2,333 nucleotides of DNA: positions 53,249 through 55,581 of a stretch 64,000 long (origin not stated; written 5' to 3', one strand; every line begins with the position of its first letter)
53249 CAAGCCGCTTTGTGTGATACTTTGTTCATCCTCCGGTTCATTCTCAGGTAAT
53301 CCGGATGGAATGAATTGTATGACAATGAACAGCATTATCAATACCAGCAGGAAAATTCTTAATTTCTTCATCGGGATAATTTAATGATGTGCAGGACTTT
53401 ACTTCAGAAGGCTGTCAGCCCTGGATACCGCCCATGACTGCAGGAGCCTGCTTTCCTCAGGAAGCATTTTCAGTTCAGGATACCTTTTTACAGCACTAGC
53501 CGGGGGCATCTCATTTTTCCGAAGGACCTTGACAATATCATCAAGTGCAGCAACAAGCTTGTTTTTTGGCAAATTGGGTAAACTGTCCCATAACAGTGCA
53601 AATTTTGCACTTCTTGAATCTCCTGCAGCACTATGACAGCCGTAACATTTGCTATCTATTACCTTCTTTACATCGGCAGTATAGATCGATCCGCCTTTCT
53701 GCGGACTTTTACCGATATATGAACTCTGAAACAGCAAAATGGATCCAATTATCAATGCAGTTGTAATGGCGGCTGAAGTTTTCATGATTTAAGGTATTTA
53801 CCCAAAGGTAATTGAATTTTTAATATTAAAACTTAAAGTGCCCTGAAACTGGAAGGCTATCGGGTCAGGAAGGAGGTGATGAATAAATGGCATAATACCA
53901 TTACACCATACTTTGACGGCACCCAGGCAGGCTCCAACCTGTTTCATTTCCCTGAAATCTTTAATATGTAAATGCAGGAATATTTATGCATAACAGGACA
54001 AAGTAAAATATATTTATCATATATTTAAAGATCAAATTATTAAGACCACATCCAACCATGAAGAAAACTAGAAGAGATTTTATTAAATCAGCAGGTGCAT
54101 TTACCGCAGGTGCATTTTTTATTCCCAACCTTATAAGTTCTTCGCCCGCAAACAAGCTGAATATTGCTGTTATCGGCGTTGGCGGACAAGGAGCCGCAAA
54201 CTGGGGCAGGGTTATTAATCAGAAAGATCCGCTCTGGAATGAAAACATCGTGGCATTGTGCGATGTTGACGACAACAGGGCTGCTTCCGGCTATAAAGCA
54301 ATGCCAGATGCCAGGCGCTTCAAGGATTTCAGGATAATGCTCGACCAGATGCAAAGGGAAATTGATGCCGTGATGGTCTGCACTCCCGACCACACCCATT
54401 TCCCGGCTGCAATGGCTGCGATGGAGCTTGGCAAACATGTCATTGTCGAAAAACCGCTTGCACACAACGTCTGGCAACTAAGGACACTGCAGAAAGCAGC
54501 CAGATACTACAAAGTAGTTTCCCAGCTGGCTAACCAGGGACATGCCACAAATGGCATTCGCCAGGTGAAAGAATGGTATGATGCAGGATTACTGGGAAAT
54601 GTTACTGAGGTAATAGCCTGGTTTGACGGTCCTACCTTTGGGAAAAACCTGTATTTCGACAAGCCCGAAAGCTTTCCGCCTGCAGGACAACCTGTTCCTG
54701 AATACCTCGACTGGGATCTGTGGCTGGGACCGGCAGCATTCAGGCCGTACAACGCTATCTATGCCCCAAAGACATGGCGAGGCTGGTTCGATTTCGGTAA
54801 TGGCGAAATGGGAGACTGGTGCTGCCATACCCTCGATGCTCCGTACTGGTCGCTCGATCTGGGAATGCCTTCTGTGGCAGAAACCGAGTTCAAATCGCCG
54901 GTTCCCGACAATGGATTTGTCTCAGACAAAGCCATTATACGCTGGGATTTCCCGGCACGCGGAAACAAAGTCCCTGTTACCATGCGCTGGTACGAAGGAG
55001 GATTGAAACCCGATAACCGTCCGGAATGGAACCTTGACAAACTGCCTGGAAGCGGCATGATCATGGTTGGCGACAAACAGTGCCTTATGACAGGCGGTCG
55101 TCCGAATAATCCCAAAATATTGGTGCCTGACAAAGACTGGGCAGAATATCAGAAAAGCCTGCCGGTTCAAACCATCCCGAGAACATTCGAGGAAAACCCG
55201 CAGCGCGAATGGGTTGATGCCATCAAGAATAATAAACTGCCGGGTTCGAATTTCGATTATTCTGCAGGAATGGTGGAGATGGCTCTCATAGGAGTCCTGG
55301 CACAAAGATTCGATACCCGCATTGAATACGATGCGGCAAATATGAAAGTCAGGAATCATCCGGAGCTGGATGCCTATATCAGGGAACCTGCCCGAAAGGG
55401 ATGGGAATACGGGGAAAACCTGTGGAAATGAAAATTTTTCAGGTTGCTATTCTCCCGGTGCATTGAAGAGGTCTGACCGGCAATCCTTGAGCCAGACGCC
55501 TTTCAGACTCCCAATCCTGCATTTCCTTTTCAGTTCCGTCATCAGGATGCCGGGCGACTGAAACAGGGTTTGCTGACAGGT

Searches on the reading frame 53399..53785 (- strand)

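Call 103: search_protein_families(library=pfam, proteins=[window:53399-53785:-])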
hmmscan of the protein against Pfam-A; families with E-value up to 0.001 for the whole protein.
window:53399-53785:- (128 aa): 1 family
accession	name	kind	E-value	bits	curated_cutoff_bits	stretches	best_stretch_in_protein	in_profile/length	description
PF14376.11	Haem_bd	-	9.6e-08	32.5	27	0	68-119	80-131/133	Haem-binding domain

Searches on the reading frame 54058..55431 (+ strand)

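Call 103: search_protein_families(library=pfam, proteins=[window:54058-55431:+])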
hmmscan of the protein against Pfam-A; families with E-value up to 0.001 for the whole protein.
window:54058-55431:+ (457 aa): 3 families
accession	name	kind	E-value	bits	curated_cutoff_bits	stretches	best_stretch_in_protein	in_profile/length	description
PF01408.29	GFO_IDH_MocA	-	6.8e-22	78.9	24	1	34-154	1-115/120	Oxidoreductase family, NAD-binding Rossmann fold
PF19051.5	GFO_IDH_MocA_C2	-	4.3e-17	62.9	23.3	1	167-266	5-101/254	Oxidoreductase family, C-terminal alpha/beta domain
PF22725.1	GFO_IDH_MocA_C3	-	5.4e-05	23.6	27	0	232-283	30-77/124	GFO/IDH/MocA C-terminal domain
